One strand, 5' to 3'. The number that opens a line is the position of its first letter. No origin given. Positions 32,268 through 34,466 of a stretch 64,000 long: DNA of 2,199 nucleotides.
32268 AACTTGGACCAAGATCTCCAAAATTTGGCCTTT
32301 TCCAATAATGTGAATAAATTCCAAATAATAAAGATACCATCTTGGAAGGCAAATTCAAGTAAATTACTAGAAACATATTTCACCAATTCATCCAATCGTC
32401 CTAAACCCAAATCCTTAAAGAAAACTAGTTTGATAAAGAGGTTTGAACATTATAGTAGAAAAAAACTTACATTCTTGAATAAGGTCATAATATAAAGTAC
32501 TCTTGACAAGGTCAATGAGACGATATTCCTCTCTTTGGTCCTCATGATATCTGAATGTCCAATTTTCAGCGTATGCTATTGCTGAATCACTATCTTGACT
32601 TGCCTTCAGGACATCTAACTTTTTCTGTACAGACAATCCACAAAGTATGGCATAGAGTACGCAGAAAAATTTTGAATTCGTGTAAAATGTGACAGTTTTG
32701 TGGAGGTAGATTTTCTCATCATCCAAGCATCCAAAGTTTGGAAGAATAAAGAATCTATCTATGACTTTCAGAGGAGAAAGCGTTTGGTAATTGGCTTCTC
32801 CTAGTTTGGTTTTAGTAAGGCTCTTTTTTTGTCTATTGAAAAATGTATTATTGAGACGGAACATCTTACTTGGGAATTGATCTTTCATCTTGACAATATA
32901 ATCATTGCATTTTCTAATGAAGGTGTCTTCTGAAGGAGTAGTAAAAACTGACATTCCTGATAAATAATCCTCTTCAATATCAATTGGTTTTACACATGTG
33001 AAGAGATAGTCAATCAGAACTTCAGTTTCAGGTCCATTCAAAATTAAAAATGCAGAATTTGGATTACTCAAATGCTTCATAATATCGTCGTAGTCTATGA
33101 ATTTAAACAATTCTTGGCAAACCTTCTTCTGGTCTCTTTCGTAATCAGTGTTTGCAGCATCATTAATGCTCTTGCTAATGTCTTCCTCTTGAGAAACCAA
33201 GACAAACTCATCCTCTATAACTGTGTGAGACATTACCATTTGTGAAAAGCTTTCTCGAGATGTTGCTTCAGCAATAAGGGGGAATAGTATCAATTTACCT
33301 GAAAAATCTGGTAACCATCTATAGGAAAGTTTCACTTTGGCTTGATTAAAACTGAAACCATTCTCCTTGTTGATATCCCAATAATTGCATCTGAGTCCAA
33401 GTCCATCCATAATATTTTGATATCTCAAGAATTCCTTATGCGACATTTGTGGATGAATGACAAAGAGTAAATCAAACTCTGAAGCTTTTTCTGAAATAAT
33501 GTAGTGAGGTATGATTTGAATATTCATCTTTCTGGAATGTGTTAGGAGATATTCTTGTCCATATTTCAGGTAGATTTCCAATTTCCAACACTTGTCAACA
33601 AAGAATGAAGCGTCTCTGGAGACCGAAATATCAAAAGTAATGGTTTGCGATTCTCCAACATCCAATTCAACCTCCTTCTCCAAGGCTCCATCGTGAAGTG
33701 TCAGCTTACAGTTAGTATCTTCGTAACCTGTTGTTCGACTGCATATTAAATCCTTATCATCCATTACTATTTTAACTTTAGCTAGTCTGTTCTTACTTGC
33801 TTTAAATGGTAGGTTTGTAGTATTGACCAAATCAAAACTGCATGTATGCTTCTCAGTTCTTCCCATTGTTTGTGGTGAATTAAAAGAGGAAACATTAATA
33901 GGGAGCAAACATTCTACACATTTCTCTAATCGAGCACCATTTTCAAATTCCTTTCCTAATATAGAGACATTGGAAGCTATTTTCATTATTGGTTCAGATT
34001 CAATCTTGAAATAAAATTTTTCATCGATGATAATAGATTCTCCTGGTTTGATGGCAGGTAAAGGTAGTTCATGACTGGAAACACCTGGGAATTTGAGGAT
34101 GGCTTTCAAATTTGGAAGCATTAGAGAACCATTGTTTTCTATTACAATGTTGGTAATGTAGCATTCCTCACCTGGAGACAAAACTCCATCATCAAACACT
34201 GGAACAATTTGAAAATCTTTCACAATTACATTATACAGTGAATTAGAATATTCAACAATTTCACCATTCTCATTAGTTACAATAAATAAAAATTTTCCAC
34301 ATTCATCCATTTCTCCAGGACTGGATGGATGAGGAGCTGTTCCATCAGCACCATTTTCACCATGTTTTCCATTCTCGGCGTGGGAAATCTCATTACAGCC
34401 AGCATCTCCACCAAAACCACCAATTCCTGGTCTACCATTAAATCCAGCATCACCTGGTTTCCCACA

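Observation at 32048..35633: Seven-exon gene encoding a collagen-like / Gly-rich repeat protein with a large unrecognised C-terminal domain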

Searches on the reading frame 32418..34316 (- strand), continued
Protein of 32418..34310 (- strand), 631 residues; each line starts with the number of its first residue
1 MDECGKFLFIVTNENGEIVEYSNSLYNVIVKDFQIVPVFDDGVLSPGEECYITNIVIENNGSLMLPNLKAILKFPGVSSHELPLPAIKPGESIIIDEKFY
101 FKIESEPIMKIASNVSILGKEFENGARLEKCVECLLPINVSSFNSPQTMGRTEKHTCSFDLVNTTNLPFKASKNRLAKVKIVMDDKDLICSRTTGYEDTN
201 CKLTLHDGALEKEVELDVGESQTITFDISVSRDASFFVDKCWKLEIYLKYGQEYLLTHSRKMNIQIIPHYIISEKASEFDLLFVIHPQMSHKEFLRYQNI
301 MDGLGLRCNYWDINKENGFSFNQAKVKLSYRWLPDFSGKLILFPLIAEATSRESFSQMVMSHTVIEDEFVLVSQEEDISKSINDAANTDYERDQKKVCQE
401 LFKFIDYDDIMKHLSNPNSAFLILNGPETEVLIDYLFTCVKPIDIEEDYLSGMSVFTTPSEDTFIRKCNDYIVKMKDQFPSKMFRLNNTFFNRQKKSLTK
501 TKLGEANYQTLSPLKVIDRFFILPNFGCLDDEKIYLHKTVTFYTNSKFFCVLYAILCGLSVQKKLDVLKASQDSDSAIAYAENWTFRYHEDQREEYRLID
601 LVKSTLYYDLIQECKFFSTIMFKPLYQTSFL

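Call 75: find_encoding_contigs(protein=P0066, flank=8000, max_places=2)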
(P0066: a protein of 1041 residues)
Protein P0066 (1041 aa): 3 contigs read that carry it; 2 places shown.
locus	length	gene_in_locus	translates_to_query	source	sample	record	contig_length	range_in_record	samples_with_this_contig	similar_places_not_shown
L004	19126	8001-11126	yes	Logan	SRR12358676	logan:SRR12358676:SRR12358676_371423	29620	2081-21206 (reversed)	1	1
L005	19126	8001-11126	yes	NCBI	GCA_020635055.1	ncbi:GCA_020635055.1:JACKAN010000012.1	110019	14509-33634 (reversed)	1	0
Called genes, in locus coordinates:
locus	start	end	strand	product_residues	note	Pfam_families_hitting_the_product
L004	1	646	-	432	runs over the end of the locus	-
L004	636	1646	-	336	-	PF00586:AIRS, PF02769:AIRS_C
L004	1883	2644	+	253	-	PF05736:OprF (weak), PF13505:OMP_b-brl (weak)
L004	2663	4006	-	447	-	PF00209:SNF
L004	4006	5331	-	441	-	PF00009:GTP_EFTU (weak), PF01926:MMR_HSR1, PF02421:FeoB_N, PF04548:AIG1 (weak), PF00009:GTP_EFTU, PF02421:FeoB_N, PF01926:MMR_HSR1, PF14714:KH_dom-like, +6 more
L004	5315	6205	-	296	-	PF00350:Dynamin_N (faint), PF01926:MMR_HSR1, PF02421:FeoB_N (weak), PF03193:RsgA_GTPase (faint), PF07650:KH_2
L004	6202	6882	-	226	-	PF22935:RM44_endonuclase (weak), PF14622:Ribonucleas_3_3, PF00636:Ribonuclease_3, PF00035:dsrm, PF14709:DND1_DSRM (weak)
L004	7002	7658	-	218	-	PF01797:Y1_Tnp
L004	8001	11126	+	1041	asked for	PF25560:DUF7932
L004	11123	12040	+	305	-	-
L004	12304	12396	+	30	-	-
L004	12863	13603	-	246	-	-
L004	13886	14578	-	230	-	PF12973:Cupin_7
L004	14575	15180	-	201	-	PF04542:Sigma70_r2, PF08281:Sigma70_r4_2, PF04545:Sigma70_r4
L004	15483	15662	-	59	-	-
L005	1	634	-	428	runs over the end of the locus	-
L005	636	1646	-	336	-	PF00586:AIRS, PF02769:AIRS_C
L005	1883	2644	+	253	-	PF05736:OprF (weak), PF13505:OMP_b-brl (weak)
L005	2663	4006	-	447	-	PF00209:SNF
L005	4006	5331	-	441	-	PF00009:GTP_EFTU (weak), PF01926:MMR_HSR1, PF02421:FeoB_N, PF04548:AIG1 (weak), PF00009:GTP_EFTU, PF02421:FeoB_N, PF01926:MMR_HSR1, PF14714:KH_dom-like, +6 more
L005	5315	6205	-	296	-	PF00350:Dynamin_N (faint), PF01926:MMR_HSR1, PF02421:FeoB_N (weak), PF03193:RsgA_GTPase (faint), PF07650:KH_2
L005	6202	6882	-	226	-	PF22935:RM44_endonuclase (weak), PF14622:Ribonucleas_3_3, PF00636:Ribonuclease_3, PF00035:dsrm, PF14709:DND1_DSRM (weak)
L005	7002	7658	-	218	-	PF01797:Y1_Tnp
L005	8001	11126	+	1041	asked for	PF25560:DUF7932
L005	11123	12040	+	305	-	-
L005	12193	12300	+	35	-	-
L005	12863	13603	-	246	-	-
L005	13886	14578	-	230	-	PF12973:Cupin_7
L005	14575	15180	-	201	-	PF04542:Sigma70_r2, PF08281:Sigma70_r4_2, PF04545:Sigma70_r4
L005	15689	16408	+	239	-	-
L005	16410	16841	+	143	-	PF12680:SnoaL_2 (weak)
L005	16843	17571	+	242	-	PF00106:adh_short, PF01370:Epimerase (weak), PF08659:KR, PF13561:adh_short_C2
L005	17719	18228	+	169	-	PF11086:DUF2878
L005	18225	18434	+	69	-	-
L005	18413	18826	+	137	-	PF08212:Lipocalin_2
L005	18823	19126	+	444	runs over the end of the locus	PF01370:Epimerase, PF08338:DUF1731, PF03364:Polyketide_cyc (weak)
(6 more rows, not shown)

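Call 76: find_encoding_contigs(protein=P0040, flank=8000, max_places=2)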
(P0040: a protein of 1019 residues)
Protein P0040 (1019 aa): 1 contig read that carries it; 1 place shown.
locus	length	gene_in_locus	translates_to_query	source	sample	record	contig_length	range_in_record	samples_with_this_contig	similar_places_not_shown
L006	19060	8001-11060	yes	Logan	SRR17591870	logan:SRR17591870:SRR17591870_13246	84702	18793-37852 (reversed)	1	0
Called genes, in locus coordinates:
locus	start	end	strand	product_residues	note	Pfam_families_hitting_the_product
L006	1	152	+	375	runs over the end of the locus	PF00285:Citrate_synt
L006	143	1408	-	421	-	PF00561:Abhydrolase_1, PF12697:Abhydrolase_6, PF03096:Ndr (weak), PF12146:Hydrolase_4, PF08386:Abhydrolase_4 (weak)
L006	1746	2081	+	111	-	-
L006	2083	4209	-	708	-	PF02897:Peptidase_S9_N, PF00326:Peptidase_S9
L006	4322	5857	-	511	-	-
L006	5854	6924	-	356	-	-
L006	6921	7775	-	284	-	-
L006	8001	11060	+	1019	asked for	PF25560:DUF7932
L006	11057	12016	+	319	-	-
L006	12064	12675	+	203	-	-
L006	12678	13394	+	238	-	-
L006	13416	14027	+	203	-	-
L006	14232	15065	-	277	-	PF00669:Flagellin_N, PF00700:Flagellin_C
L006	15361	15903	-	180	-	PF13302:Acetyltransf_3, PF00583:Acetyltransf_1, PF13508:Acetyltransf_7 (weak)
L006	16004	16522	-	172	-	-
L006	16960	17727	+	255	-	PF01844:HNH (weak)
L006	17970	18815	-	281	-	PF00669:Flagellin_N, PF00700:Flagellin_C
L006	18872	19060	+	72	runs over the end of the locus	-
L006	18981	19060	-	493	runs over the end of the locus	-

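Call 78: search_protein_families(library=pfam, max_evalue=1, proteins=[L005:11123-12040:+, L006:11057-12016:+, L006:12064-12675:+, L006:12678-13394:+, L006:13416-14027:+, P0066, P0040])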
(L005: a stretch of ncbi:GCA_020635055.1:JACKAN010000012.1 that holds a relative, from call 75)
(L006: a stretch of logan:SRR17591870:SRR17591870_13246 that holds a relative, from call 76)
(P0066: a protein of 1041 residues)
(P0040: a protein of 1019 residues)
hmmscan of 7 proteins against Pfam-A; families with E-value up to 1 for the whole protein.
L005:11123-12040:+ (305 aa): 8 families
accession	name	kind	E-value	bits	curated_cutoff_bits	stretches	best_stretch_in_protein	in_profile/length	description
PF20723.3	Pellino_RING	-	0.0061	17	22.6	1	45-116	57-126/144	Pellino, RING domain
PF01155.25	HypA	-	0.011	16.2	28.9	1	39-74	65-97/112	Hydrogenase/urease nickel incorporation, metallochaperone, hypA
PF15135.11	UPF0515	-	0.012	15.4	29.8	1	37-82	144-191/271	Uncharacterised protein UPF0515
PF18551.6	TackOD1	-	0.055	13.4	32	0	109-131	75-97/188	Thaumarchaeal output domain 1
PF19133.5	DUF5816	-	0.092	13.5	26.9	1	39-78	30-67/72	Family of unknown function (DUF5816)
PF04810.20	zf-Sec23_Sec24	-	0.1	13.1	25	1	105-118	20-33/39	Sec23/Sec24 zinc finger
PF07191.17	Zn_ribbon_6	-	0.13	12.7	25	0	108-130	16-37/67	Double zinc ribbon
PF05129.18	Zn_ribbon_Elf1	-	0.27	11.8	29.8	0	40-74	18-57/79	Transcription elongation factor Elf1 like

L006:11057-12016:+ (319 aa): 2 families
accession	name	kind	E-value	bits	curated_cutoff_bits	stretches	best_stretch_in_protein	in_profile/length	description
PF21815.4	PAS_PdeA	-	0.17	12.3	21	0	11-61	48-99/106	PdeA-like PAS domain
PF18912.6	DZR_2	-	0.44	10.9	27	0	122-145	9-30/56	Double zinc ribbon domain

L006:12064-12675:+ (203 aa): 0 families

L006:12678-13394:+ (238 aa): 1 family
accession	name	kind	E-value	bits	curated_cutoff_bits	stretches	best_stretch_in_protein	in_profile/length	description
PF23252.1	KH_PARP14_5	-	0.4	11.3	23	0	198-225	33-60/70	PARP14, fifth type I KH domain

L006:13416-14027:+ (203 aa): 1 family
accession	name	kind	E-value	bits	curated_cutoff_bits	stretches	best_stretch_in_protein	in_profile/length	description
PF07581.17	Glug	-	0.58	11.1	20.5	1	134-158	2-27/28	The GLUG motif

P0066 (1041 aa): 2 families
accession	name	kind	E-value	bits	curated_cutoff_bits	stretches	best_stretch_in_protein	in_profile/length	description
PF25560.1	DUF7932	-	1.6e-22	80.7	27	1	339-465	2-130/130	Domain of unknown function (DUF7932)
PF02472.21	ExbD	-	0.58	10.7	25.4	0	385-428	23-66/128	Biopolymer transport protein ExbD/TolR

P0040 (1019 aa): 3 families
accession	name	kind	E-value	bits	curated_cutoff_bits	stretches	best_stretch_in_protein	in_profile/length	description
PF25560.1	DUF7932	-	5.1e-24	85.6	27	1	334-460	2-130/130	Domain of unknown function (DUF7932)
PF08317.16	Spc7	-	0.053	13.3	34.5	1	931-993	128-189/196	Spc7 kinetochore protein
PF07705.17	CARDB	-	0.15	12.7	22.7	0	360-411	24-68/101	CARDB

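Call 86: list_cluster_members(proteins=[window:32418-34310:-, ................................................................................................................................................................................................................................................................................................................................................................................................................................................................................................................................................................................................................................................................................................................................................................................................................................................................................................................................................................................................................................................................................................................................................, window:35166-35633:-, window:32051-32410:-, P0291])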
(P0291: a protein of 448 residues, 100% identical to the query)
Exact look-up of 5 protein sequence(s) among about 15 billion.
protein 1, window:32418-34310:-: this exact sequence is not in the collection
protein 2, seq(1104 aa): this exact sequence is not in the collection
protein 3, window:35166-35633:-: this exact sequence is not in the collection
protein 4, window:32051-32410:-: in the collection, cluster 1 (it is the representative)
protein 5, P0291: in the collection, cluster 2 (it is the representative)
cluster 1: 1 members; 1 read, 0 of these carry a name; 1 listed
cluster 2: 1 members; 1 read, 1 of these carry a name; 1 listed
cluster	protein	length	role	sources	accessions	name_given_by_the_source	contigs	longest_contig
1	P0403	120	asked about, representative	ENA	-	-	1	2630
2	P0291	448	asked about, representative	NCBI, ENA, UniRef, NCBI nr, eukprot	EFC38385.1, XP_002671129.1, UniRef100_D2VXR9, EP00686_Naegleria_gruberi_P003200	beta-tubulin [Naegleria gruberi] | Tubulin beta chain n=1 Tax=Naegleria gruberi TaxID=5762 RepID=D2VXR9_NAEGR | XP_002671129.1 beta-tubulin [Naegleria gruberi]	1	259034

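Call 93: find_related_loci(query=A10, collection=genome_contigs, flank=3000)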
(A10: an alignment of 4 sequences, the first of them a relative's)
Query A10 (1041 aa) in genome_contigs; peptide patterns used: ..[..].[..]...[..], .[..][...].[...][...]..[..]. (x = any residue, [..] = any of these).
600 stretches matched a pattern (row limit reached: there are more); 4 encode a relative of the query (tblastn E <= 1e-3); 4 distinct loci.
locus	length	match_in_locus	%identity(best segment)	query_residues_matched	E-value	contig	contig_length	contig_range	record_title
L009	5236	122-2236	25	173-939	1e-56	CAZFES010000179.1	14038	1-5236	MAG TPA_asm: uncultured Polyangiaceae bacterium isolate SRP193661_co2_177 genome assembly, contig: NODE_3629_length_1403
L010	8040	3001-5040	27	15-731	1e-55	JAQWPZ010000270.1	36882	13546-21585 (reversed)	MAG: Rubripirellula sp. isolate cluster2_bin.24 k141_4349441, whole genome shotgun sequence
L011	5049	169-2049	25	287-894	2e-44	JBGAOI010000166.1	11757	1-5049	MAG: Polyangium sp. isolate MAG_MBR_AS.73 MBRAS-73_NODE_166_length_11757_cov_3.248373, whole genome shotgun sequence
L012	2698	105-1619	24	180-716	1e-34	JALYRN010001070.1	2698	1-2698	MAG: Myxococcota bacterium isolate MDV bin90 SD1454_NODE_25151_length_2698_cov_1.645663, whole genome shotgun sequence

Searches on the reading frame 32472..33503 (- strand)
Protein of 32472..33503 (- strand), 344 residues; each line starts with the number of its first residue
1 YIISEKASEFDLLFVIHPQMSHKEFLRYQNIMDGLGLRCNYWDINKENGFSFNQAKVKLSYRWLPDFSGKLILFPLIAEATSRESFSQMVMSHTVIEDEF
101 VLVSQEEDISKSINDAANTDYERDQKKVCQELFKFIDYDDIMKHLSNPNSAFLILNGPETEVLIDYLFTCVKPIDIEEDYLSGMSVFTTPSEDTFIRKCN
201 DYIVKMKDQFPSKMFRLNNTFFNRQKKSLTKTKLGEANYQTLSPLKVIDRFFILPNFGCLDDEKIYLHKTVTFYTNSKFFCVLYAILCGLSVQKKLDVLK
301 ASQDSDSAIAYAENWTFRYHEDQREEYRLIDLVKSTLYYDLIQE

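Call 51: search_protein_families(library=pfam, max_evalue=10, proteins=[window:32472-33503:-])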
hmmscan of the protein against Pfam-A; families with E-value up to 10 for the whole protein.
seq(344 aa): 0 families

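Call 65: search_solved_structures(query=A8, max_evalue=10)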
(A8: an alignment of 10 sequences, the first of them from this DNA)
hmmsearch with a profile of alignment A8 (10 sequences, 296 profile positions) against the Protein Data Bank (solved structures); distinct sequences matched with E-value up to 10: 1.
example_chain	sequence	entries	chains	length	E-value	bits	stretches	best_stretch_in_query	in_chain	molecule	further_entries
5xbv_A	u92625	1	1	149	0.73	12.5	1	140-225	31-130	Wss1p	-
